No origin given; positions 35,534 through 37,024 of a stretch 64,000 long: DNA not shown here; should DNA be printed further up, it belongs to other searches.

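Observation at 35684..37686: Adjacent FlgS/FlgR-like pair: cytoplasmic histidine kinase plus sigma-54 activator lacking any DNA-binding domain, embedded in flagellar loci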

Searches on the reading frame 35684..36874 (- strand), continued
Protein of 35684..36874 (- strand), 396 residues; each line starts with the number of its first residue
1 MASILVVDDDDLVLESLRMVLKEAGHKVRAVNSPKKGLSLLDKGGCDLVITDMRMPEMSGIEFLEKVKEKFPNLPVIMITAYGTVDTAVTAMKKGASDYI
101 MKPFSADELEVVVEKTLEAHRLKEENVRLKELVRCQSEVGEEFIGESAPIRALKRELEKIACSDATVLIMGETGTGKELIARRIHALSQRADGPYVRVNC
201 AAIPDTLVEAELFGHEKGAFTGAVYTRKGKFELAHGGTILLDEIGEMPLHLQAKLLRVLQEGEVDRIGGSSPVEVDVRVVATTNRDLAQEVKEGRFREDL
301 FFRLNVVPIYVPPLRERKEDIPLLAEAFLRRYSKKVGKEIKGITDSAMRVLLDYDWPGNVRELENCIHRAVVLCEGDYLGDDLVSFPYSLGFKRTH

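Call 16: find_related_loci(query=window:35684-36874:-, collection=genome_contigs, flank=10000)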
Query window:35684-36874:- (396 aa) in genome_contigs; peptide patterns used: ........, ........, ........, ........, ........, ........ (x = any residue, [..] = any of these).
600 stretches matched a pattern (row limit reached: there are more); 600 encode a relative of the query (tblastn E <= 1e-3); the best 80 are kept; 80 distinct loci.
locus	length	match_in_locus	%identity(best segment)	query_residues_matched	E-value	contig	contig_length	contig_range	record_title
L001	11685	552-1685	51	4-382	9e-127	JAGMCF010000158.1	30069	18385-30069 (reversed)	MAG: Candidatus Cloacimonadota bacterium isolate RS_16_45 ZL425.bin.45.fa_158, whole genome shotgun sequence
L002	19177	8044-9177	51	1-377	2e-123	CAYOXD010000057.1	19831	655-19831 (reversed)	MAG TPA_asm: uncultured Desulfobacterales bacterium isolate binchicken_co224_209 genome assembly, contig: NODE_2475_leng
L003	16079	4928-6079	49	1-380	1e-123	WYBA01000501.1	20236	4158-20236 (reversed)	MAG: Myxococcales bacterium isolate PRO3 k127_739701, whole genome shotgun sequence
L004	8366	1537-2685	53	4-386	2e-122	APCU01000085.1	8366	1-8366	Candidatus Caldatribacterium saccharofermentans OP9-77CS F644_contig01281, whole genome shotgun sequence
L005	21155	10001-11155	50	4-389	2e-121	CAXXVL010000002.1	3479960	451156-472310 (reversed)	MAG: Smithellaceae bacterium isolate ea3e3a57-e723-42e2-b213-d72c633126af genome assembly, contig: contig_2, whole genom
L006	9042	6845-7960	51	4-376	3e-121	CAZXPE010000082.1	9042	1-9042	MAG TPA_asm: uncultured bacterium isolate SRP090828_co1_86 genome assembly, contig: NODE_1530_length_9042_cov_9.100256,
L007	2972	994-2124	51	2-379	5e-125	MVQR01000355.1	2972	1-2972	MAG: Syntrophus sp. PtaB.Bin001 A4E66_contig000355, whole genome shotgun sequence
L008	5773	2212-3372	53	4-392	1e-120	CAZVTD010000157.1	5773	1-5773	MAG TPA_asm: uncultured Planctomycetota bacterium isolate SRP167436_co1_127 genome assembly, contig: NODE_23260_length_5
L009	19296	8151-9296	48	3-389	2e-119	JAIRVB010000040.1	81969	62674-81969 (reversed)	MAG: Chitinispirillales bacterium isolate Ehx436_bin27 k119_2050489, whole genome shotgun sequence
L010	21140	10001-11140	50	2-382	2e-119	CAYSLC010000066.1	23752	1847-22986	MAG TPA_asm: uncultured Desulfobacteraceae bacterium isolate binchicken_co15_57 genome assembly, contig: NODE_1017_lengt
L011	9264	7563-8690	49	4-380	3e-119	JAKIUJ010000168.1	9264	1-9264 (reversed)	MAG: Desulfobacula sp. isolate D100SM.bin.15 NODE_2633_length_9264_cov_3.610266, whole genome shotgun sequence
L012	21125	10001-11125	53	3-379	3e-119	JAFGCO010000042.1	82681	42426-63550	MAG: bacterium isolate Zod_Metabat.1116 k87_8354861, whole genome shotgun sequence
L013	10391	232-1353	50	2-377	3e-118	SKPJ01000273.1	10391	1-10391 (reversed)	MAG: Myxococcales bacterium isolate CSSed162cmA_369 CSSed16-2cmA-23343, whole genome shotgun sequence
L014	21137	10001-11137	49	4-379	5e-118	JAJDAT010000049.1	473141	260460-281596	MAG: Nitrospinia bacterium isolate OFTM166 OFTM166_48, whole genome shotgun sequence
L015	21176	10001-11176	47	1-394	9e-118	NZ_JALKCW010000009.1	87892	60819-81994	Hydrosulfovibrio ferrireducens strain CB1MN k141_26, whole genome shotgun sequence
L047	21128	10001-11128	49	4-380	1e-113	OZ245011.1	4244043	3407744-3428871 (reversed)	MAG: Nitrospinaceae bacterium isolate 04370925-b84a-440d-9222-898c7f7ce6c7 genome assembly, chromosome: 1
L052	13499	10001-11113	51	4-373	4e-119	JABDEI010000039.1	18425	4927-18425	MAG: Chlamydiae bacterium isolate BWMinHeated_Nextera37_MAG3 3300020917.a:Ga0207105_1128, whole genome shotgun sequence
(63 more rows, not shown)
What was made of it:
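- Tried and rejected: genome_contigs scan with the regulator (call 16): swamped by generic NtrC-family genes.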

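Call 17: find_encoding_contigs(protein=P0005, flank=10000, max_places=3)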
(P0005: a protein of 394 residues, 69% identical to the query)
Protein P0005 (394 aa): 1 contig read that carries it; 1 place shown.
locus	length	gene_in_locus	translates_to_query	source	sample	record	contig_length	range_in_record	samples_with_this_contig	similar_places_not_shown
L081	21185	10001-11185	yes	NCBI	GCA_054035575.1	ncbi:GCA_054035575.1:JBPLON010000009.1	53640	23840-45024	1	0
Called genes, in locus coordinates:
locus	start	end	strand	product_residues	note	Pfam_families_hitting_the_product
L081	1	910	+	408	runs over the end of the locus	PF00669:Flagellin_N, PF07196:Flagellin_IN (weak), PF00700:Flagellin_C (weak)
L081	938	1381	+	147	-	PF02623:FliW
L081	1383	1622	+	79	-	PF02599:CsrA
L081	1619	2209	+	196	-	PF00702:Hydrolase (faint), PF12710:HAD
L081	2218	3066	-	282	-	PF05677:DUF818 (weak), PF12146:Hydrolase_4, PF00561:Abhydrolase_1, PF12697:Abhydrolase_6 (weak), PF00326:Peptidase_S9 (weak)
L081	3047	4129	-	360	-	PF00478:IMPDH (faint), PF03060:NMO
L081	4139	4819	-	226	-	PF06790:UPF0259, PF25231:DUF7847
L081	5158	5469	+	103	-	PF13411:MerR_1, PF00376:MerR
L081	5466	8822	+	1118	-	PF13525:YfiO (weak), PF13432:TPR_16 (weak), PF13432:TPR_16 (weak), PF25063:ARM_TT21_C (weak), PF13424:TPR_12 (weak), PF13432:TPR_16 (weak), PF13424:TPR_12 (weak), PF13174:TPR_6, +21 more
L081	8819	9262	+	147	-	-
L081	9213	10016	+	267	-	PF00512:HisKA, PF02518:HATPase_c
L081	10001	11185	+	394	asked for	PF00072:Response_reg, PF00158:Sigma54_activat, PF14532:Sigma54_activ_2, PF07728:AAA_5, PF25601:AAA_lid_14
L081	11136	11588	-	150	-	-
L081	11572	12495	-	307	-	-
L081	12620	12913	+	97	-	PF02049:FliE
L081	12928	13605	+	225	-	PF03099:BPL_LplA_LipB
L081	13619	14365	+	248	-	PF20260:PUA_4, PF04452:Methyltrans_RNA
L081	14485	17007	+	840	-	PF00873:ACR_tran (faint), PF03176:MMPL, PF02460:Patched, PF12349:Sterol-sensing, PF03176:MMPL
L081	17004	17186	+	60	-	PF11127:YgaP-like_TM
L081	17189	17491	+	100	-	PF12840:HTH_20, PF01022:HTH_5, PF09339:HTH_IclR (faint)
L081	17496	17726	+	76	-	PF09723:Zn_ribbon_8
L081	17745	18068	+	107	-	PF00085:Thioredoxin, PF14595:Thioredoxin_9 (weak), PF13098:Thioredoxin_2, PF13905:Thioredoxin_8 (weak)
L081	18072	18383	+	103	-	PF00226:DnaJ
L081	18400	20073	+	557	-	PF17764:PriA_3primeBD, PF18074:PriA_C (weak)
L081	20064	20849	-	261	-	PF01734:Patatin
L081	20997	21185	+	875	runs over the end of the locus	PF17167:Glyco_hydro_94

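Call 18: find_encoding_contigs(protein=P0010, flank=10000, max_places=3)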
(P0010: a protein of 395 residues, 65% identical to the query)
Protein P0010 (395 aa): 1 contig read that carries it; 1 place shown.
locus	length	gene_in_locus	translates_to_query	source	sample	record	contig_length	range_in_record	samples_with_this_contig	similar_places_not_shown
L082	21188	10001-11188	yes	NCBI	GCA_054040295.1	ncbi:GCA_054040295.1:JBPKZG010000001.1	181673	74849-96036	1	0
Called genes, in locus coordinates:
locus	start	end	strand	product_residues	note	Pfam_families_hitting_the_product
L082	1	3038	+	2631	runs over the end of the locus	PF20720:nSTAND3 (faint), PF13238:AAA_18 (faint), PF00004:AAA (weak), PF00005:ABC_tran (faint), PF01637:ATPase_2 (faint), PF13401:AAA_22 (weak), PF00004:AAA (weak), PF07724:AAA_2, +4 more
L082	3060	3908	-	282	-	PF05677:DUF818, PF06342:DUF1057 (weak), PF02230:Abhydrolase_2 (faint), PF12146:Hydrolase_4, PF00561:Abhydrolase_1, PF12697:Abhydrolase_6 (weak), PF00326:Peptidase_S9 (faint)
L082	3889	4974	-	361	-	PF03060:NMO, PF00478:IMPDH (weak)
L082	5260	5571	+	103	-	PF00376:MerR, PF13411:MerR_1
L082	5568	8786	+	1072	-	PF09976:TPR_21 (weak), PF13432:TPR_16 (weak), PF13525:YfiO, PF13174:TPR_6 (weak), PF13525:YfiO (weak), PF13424:TPR_12 (weak), PF00515:TPR_1 (weak), PF13424:TPR_12 (weak), +12 more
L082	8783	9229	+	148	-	PF05130:FlgN (weak)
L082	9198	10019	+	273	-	PF00512:HisKA, PF02518:HATPase_c, PF14501:HATPase_c_5 (weak)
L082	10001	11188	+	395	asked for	PF00072:Response_reg, PF00004:AAA (faint), PF00158:Sigma54_activat, PF14532:Sigma54_activ_2, PF07728:AAA_5, PF25601:AAA_lid_14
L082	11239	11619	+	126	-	PF00460:Flg_bb_rod (weak)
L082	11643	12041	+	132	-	PF00460:Flg_bb_rod (weak), PF06429:Flg_bbr_C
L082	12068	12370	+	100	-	PF02049:FliE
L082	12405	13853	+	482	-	PF01514:YscJ_FliF, PF08345:YscJ_FliF_C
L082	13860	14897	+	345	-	PF03448:MgtE_N (faint), PF14842:FliG_N, PF14841:FliG_M, PF14842:FliG_N (weak), PF01706:FliG_C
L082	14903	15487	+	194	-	PF02108:FliH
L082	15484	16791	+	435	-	PF02874:ATP-synt_ab_N, PF00006:ATP-synt_ab, PF18269:T3SS_ATPase_C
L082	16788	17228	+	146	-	PF02050:FliJ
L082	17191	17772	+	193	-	-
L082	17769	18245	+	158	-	PF01476:LysM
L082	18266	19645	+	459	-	PF02120:Flg_hook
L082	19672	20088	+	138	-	PF03963:FlgD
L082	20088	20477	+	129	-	PF12611:Flagellar_put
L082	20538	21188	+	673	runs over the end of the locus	PF00460:Flg_bb_rod, PF22692:LlgE_F_G_D1, PF07559:FlgE_D2, PF06429:Flg_bbr_C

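Call 19: find_encoding_contigs(protein=P0011, flank=10000, max_places=3)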
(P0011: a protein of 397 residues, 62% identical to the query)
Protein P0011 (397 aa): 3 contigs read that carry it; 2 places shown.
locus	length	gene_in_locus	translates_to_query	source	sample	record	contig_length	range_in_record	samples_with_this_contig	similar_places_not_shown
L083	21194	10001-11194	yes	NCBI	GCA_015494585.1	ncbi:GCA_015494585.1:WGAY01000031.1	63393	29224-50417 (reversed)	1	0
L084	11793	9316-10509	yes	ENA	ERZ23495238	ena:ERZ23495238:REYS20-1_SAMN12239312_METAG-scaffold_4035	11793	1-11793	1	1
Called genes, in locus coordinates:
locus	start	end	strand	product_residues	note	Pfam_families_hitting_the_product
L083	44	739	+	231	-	PF04191:PEMT, PF04140:ICMT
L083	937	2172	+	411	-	PF01136:Peptidase_U32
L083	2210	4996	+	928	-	PF00005:ABC_tran (faint), PF02463:SMC_N (faint), PF13175:AAA_15 (faint), PF13191:AAA_16 (faint), PF13304:AAA_21 (faint), PF13555:AAA_29 (faint), PF17760:UvrA_inter, PF17755:UvrA_DNA-bind, +1 more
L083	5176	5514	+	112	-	PF13411:MerR_1, PF00376:MerR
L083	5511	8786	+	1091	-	PF07719:TPR_2 (faint), PF13181:TPR_8 (faint), PF09976:TPR_21 (faint), PF13174:TPR_6 (faint), PF13176:TPR_7 (faint), PF13428:TPR_14 (faint), PF13525:YfiO (faint), PF13432:TPR_16 (weak), +8 more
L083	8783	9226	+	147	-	-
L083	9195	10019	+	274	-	PF00512:HisKA, PF02518:HATPase_c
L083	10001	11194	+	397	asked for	PF00072:Response_reg, PF00004:AAA (faint), PF00158:Sigma54_activat, PF01078:Mg_chelatase (faint), PF14532:Sigma54_activ_2, PF07724:AAA_2 (weak), PF07728:AAA_5, PF25601:AAA_lid_14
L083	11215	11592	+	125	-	-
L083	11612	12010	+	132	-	PF00460:Flg_bb_rod, PF06429:Flg_bbr_C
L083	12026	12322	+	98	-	PF02049:FliE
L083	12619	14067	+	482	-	PF01514:YscJ_FliF, PF08345:YscJ_FliF_C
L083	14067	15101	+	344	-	PF03448:MgtE_N (faint), PF14842:FliG_N, PF14841:FliG_M, PF01706:FliG_C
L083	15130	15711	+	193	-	PF02108:FliH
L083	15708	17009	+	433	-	PF02874:ATP-synt_ab_N, PF00006:ATP-synt_ab, PF18269:T3SS_ATPase_C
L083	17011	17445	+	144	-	PF02050:FliJ, PF25526:LIP-1 (weak)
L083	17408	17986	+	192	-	PF03448:MgtE_N (weak), PF14841:FliG_M (faint)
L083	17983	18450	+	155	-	PF01476:LysM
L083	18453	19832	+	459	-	PF02120:Flg_hook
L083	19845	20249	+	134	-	PF03963:FlgD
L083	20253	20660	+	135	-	PF12611:Flagellar_put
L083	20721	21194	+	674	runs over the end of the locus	PF00460:Flg_bb_rod, PF22692:LlgE_F_G_D1, PF07559:FlgE_D2, PF06429:Flg_bbr_C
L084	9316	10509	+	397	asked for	PF00072:Response_reg, PF00004:AAA (faint), PF00158:Sigma54_activat, PF01078:Mg_chelatase (faint), PF14532:Sigma54_activ_2, PF07724:AAA_2 (weak), PF07728:AAA_5, PF25601:AAA_lid_14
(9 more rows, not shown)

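Call 20: list_cluster_members(proteins=[P0001, P0002, P0004, P0005, P0006, P0008, P0010, P0011, P0014, P0007])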
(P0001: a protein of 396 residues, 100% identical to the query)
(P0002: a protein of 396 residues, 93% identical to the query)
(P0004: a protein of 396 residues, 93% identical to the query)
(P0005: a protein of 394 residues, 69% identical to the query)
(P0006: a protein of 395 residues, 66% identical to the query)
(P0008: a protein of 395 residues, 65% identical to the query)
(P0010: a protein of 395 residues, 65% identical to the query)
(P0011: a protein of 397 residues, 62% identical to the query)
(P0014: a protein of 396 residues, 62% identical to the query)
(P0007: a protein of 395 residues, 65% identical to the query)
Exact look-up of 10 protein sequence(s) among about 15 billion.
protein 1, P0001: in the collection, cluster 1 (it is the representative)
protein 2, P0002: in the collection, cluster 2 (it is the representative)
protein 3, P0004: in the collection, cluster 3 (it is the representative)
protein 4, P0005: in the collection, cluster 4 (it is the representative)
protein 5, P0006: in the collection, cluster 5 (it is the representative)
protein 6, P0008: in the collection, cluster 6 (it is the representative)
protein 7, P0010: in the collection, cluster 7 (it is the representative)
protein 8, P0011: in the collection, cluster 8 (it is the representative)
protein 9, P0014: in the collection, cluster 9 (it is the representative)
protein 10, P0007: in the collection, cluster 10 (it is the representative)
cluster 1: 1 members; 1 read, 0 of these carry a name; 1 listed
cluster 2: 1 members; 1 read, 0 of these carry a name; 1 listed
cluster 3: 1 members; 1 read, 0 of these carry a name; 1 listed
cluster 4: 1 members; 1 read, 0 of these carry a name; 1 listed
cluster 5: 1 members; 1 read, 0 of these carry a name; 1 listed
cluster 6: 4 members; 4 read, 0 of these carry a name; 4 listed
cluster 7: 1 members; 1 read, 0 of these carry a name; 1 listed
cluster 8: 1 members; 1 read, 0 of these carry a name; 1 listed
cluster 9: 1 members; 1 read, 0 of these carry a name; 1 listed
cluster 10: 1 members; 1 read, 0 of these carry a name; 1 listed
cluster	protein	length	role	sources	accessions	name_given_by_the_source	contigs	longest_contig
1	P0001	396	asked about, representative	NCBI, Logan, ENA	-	-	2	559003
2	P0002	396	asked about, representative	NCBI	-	-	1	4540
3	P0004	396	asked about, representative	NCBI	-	-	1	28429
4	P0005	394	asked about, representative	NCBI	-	-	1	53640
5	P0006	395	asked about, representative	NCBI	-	-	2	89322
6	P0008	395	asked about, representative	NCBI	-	-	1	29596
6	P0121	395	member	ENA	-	-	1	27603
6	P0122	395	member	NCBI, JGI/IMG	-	-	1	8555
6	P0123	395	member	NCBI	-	-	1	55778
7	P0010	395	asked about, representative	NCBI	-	-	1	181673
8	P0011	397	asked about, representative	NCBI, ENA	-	-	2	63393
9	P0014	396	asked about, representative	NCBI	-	-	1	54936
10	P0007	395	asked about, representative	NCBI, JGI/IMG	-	-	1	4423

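Call 24: find_encoding_contigs(protein=P0001, flank=2000, max_places=3)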
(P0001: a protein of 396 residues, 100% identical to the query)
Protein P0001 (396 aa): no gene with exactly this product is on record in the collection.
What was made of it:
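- Tried and rejected: Exact look-up of the window regulator protein (P0001): not on record (call 24).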

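Call 25: find_encoding_contigs(protein=P0014, flank=10000, max_places=2)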
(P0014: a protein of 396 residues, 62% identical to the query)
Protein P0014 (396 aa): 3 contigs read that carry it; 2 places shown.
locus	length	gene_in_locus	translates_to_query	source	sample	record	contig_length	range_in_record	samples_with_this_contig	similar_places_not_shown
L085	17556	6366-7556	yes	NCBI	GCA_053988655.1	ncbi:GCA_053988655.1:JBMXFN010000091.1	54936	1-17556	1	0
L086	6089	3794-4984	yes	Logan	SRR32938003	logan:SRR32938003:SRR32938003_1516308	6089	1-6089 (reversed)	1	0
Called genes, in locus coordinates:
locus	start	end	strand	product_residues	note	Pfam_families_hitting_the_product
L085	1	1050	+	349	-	?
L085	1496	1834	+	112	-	PF00376:MerR, PF13411:MerR_1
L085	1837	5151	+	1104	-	PF14559:TPR_19 (faint), PF09976:TPR_21 (faint), PF25058:ARM_TT21 (faint), PF13174:TPR_6 (faint), PF13181:TPR_8 (faint), PF13428:TPR_14 (faint), PF13525:YfiO (faint), PF07719:TPR_2 (faint), +7 more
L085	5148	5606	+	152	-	PF05130:FlgN (weak)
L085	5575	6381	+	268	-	PF00512:HisKA, PF02518:HATPase_c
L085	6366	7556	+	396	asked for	PF00072:Response_reg, PF00158:Sigma54_activat, PF14532:Sigma54_activ_2, PF07728:AAA_5, PF25601:AAA_lid_14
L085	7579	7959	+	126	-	PF00460:Flg_bb_rod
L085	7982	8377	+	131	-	PF00460:Flg_bb_rod, PF06429:Flg_bbr_C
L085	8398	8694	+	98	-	PF02049:FliE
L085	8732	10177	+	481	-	PF01514:YscJ_FliF, PF08345:YscJ_FliF_C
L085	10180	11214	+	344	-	PF03448:MgtE_N (faint), PF14842:FliG_N, PF14841:FliG_M, PF14842:FliG_N (weak), PF01706:FliG_C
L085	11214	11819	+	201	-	PF06635:T3SS_SCTL, PF02108:FliH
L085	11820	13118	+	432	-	PF02874:ATP-synt_ab_N, PF00006:ATP-synt_ab, PF18269:T3SS_ATPase_C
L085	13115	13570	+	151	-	-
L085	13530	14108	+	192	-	PF03448:MgtE_N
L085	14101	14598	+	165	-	PF01476:LysM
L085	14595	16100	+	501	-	PF02120:Flg_hook (weak)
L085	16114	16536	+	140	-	PF03963:FlgD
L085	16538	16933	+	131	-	PF12611:Flagellar_put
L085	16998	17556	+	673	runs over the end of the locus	PF00460:Flg_bb_rod, PF22692:LlgE_F_G_D1, PF07559:FlgE_D2, PF06429:Flg_bbr_C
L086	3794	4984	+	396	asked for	PF00072:Response_reg, PF00158:Sigma54_activat, PF14532:Sigma54_activ_2, PF07728:AAA_5, PF25601:AAA_lid_14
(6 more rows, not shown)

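Call 26: find_encoding_contigs(protein=P0006, flank=10000, max_places=2)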
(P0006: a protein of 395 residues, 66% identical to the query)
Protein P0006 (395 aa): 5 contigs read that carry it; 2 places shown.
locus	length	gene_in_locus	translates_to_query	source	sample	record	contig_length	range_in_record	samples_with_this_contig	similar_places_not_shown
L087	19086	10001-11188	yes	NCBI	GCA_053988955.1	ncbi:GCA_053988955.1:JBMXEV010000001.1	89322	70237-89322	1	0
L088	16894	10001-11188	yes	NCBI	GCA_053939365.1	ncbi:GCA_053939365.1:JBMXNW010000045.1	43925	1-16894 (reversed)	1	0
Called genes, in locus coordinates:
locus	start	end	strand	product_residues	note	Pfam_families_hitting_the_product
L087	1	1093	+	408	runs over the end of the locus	PF00669:Flagellin_N, PF07196:Flagellin_IN (weak)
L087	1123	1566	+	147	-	PF02623:FliW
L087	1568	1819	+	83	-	PF02599:CsrA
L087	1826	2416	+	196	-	PF12710:HAD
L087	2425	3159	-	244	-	PF05677:DUF818 (weak), PF00561:Abhydrolase_1, PF12146:Hydrolase_4, PF20408:Abhydrolase_11 (faint), PF00326:Peptidase_S9 (weak)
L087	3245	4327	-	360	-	PF03060:NMO, PF00977:His_biosynth (faint), PF00478:IMPDH (weak)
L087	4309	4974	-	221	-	PF06790:UPF0259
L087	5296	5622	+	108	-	PF13411:MerR_1, PF00376:MerR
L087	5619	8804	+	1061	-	PF07721:TPR_4 (faint), PF09976:TPR_21 (faint), PF13424:TPR_12 (weak), PF13432:TPR_16 (weak), PF25063:ARM_TT21_C, PF07719:TPR_2 (weak), PF13424:TPR_12 (weak), PF13174:TPR_6 (weak), +18 more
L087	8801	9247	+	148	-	-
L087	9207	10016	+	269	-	PF00512:HisKA, PF02518:HATPase_c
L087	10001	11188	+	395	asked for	PF00072:Response_reg, PF00158:Sigma54_activat, PF14532:Sigma54_activ_2, PF07728:AAA_5 (weak), PF25601:AAA_lid_14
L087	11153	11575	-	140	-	-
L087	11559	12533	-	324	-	-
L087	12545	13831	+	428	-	PF00919:UPF0004, PF04055:Radical_SAM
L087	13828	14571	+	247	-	PF00849:PseudoU_synth_2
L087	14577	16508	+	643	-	PF14814:UB2H (weak), PF17757:UvrB_inter, PF02559:CarD_TRCF_RID, PF00270:DEAD, PF04851:ResIII, PF00271:Helicase_C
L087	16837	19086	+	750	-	?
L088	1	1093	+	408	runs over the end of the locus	PF00669:Flagellin_N, PF07196:Flagellin_IN (weak)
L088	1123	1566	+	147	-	PF02623:FliW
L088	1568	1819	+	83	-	PF02599:CsrA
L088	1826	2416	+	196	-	PF12710:HAD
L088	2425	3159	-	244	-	PF05677:DUF818 (weak), PF00561:Abhydrolase_1, PF12146:Hydrolase_4, PF20408:Abhydrolase_11 (faint), PF00326:Peptidase_S9 (weak)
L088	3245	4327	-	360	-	PF03060:NMO, PF00977:His_biosynth (faint), PF00478:IMPDH (weak)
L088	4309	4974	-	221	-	PF06790:UPF0259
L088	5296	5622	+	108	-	PF13411:MerR_1, PF00376:MerR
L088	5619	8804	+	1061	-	PF07721:TPR_4 (faint), PF09976:TPR_21 (faint), PF13424:TPR_12 (weak), PF13432:TPR_16 (weak), PF25063:ARM_TT21_C, PF07719:TPR_2 (weak), PF13424:TPR_12 (weak), PF13174:TPR_6 (weak), +18 more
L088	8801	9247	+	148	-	-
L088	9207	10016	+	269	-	PF00512:HisKA, PF02518:HATPase_c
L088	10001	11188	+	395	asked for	PF00072:Response_reg, PF00158:Sigma54_activat, PF14532:Sigma54_activ_2, PF07728:AAA_5 (weak), PF25601:AAA_lid_14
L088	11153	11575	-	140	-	-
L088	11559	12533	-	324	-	-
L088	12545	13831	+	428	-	PF00919:UPF0004, PF04055:Radical_SAM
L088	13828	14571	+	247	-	PF00849:PseudoU_synth_2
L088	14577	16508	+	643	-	PF14814:UB2H (weak), PF17757:UvrB_inter, PF02559:CarD_TRCF_RID, PF00270:DEAD, PF04851:ResIII, PF00271:Helicase_C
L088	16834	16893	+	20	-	?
